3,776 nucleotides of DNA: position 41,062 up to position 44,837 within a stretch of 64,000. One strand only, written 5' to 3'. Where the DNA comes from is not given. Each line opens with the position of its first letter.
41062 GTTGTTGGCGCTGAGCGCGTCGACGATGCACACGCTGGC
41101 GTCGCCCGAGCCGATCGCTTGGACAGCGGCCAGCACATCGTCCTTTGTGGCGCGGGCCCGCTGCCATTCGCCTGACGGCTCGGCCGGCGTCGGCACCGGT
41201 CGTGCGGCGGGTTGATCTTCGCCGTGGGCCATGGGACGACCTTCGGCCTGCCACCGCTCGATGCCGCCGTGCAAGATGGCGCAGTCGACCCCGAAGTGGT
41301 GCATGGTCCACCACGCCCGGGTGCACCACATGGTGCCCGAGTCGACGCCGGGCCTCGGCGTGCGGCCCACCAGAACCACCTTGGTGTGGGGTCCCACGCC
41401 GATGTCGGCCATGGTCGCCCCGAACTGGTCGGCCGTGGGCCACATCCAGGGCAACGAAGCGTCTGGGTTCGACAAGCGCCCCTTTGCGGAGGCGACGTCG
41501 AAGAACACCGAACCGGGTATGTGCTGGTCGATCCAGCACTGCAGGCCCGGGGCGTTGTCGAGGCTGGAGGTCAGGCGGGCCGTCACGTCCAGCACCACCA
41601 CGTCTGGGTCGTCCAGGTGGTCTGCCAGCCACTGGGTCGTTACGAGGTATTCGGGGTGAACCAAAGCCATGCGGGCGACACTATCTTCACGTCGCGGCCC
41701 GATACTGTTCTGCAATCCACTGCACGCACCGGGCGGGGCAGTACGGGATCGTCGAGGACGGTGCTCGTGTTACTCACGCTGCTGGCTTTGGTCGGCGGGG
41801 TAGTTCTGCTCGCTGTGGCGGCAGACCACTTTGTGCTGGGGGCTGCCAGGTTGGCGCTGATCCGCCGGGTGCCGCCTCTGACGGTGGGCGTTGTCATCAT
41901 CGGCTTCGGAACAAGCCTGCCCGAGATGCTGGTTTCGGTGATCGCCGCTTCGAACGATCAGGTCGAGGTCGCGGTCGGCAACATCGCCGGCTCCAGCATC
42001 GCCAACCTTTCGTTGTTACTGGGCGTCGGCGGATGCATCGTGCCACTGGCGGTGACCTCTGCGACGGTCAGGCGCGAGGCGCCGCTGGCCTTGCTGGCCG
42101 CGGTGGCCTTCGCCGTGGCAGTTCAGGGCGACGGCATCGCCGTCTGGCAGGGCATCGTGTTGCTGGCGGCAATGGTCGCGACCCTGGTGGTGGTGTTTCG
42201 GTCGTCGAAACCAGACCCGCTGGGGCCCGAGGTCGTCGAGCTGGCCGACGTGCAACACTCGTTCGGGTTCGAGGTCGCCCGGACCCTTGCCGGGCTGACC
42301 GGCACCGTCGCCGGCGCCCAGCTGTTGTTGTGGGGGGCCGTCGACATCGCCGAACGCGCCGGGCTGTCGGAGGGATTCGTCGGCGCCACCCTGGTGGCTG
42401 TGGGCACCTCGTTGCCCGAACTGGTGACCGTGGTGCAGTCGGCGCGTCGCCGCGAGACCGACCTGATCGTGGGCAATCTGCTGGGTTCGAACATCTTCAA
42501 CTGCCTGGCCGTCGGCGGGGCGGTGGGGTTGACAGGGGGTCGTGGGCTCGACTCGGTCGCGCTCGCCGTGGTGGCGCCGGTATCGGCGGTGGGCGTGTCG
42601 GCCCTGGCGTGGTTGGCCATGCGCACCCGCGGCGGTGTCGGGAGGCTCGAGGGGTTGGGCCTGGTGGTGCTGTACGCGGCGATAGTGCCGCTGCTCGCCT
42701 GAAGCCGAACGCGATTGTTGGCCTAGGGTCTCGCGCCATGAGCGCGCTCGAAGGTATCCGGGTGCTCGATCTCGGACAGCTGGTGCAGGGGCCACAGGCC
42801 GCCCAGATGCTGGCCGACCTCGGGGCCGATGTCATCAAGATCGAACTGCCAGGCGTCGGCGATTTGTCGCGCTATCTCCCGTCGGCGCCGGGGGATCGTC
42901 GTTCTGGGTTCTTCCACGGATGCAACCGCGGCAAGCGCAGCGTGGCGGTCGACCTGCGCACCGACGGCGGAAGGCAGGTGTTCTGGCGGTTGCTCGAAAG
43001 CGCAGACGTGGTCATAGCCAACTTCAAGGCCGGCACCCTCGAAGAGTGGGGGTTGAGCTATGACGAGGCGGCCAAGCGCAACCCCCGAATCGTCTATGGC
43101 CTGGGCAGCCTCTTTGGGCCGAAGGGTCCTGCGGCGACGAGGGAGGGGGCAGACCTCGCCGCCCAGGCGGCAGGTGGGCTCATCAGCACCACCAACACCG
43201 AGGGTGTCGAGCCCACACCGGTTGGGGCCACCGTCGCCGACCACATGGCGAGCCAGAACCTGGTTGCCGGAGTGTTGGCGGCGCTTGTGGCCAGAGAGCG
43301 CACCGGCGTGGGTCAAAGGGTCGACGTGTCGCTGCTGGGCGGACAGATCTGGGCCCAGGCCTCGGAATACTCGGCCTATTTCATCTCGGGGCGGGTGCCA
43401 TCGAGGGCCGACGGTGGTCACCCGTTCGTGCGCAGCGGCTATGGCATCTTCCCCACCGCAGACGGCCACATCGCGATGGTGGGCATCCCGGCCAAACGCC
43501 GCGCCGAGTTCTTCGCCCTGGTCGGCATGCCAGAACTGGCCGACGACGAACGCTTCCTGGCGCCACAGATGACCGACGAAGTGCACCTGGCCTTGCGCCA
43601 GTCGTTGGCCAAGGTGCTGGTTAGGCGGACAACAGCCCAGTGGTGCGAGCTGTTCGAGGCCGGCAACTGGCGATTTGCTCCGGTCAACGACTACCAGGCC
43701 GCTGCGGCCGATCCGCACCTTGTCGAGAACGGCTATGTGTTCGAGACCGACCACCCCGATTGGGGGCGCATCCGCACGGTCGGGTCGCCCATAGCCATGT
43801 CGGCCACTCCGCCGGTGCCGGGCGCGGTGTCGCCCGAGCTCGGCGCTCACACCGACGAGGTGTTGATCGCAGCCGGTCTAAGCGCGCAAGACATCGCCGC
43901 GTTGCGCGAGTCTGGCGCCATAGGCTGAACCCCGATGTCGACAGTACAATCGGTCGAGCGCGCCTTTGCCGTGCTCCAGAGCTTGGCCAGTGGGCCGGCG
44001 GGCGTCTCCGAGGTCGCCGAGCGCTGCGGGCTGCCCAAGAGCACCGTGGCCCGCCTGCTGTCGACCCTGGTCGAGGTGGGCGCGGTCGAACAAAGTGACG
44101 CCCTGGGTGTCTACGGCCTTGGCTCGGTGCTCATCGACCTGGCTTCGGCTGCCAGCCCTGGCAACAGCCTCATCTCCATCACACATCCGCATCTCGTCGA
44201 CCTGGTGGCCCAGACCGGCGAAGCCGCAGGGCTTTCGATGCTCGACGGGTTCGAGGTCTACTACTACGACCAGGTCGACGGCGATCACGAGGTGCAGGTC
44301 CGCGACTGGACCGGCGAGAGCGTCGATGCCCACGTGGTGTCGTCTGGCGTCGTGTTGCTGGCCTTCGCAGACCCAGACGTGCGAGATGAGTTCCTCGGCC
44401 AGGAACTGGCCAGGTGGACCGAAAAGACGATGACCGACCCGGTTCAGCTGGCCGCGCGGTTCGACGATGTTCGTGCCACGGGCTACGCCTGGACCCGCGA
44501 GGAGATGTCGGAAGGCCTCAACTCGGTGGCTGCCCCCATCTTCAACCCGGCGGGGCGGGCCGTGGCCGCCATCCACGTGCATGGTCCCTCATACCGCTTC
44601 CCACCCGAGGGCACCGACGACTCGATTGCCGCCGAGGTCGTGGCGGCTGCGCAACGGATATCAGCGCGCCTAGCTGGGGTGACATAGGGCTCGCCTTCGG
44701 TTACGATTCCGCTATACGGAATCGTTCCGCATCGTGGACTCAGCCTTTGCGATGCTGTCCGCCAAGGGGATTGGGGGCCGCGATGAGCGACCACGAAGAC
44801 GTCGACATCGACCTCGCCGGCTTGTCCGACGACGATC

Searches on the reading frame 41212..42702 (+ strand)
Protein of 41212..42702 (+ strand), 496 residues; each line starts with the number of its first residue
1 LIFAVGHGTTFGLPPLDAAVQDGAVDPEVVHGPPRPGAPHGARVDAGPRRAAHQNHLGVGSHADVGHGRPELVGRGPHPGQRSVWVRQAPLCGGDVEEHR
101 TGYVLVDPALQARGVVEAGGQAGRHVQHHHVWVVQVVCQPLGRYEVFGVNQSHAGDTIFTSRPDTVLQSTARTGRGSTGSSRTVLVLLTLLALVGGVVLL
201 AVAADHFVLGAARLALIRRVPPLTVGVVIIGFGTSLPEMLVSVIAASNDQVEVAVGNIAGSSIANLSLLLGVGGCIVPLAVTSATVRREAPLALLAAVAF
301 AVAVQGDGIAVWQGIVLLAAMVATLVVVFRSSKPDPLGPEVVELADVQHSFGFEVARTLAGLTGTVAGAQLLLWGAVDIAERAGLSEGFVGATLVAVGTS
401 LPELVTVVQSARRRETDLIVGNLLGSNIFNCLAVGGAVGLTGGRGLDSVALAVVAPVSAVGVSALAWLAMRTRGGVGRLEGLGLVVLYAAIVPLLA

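Call 72: search_protein_families(library=pfam, proteins=[window:41212-42702:+], max_evalue=0.00001)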
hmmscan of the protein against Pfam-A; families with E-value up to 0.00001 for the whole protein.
window:41212-42702:+ (496 aa): 1 family
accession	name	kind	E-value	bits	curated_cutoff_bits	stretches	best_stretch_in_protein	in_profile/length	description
PF01699.29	Na_Ca_ex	-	3.3e-46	157.4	24.9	2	359-492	7-146/151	Sodium/calcium exchanger protein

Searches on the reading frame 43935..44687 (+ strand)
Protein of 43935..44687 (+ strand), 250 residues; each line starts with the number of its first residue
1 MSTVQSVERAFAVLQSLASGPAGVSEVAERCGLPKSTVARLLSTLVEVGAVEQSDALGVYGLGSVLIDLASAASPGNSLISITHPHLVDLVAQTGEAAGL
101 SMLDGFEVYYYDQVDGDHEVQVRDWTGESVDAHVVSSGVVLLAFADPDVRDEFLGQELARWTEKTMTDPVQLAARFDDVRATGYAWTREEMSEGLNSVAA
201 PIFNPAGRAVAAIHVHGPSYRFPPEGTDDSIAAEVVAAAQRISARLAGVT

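Call 72: search_protein_families(library=pfam, proteins=[window:43935-44687:+], max_evalue=0.00001)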
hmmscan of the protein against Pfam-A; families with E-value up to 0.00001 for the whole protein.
window:43935-44687:+ (250 aa): 4 families
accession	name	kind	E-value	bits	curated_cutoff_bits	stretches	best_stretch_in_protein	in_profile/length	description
PF01614.24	IclR_C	-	5.4e-36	124.2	24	1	78-244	8-174/174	Bacterial transcriptional regulator IclR C-terminal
PF09339.16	HTH_IclR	-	1.3e-17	63.7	22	1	6-54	1-51/52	IclR helix-turn-helix domain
PF25213.1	HVO_A0261_N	-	1.2e-07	31.9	35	1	6-55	9-58/86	HVO_A0261 N-terminal domain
PF01978.25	TrmB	-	5.8e-06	26.5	25.6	1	17-54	18-55/68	Sugar-specific transcriptional regulator TrmB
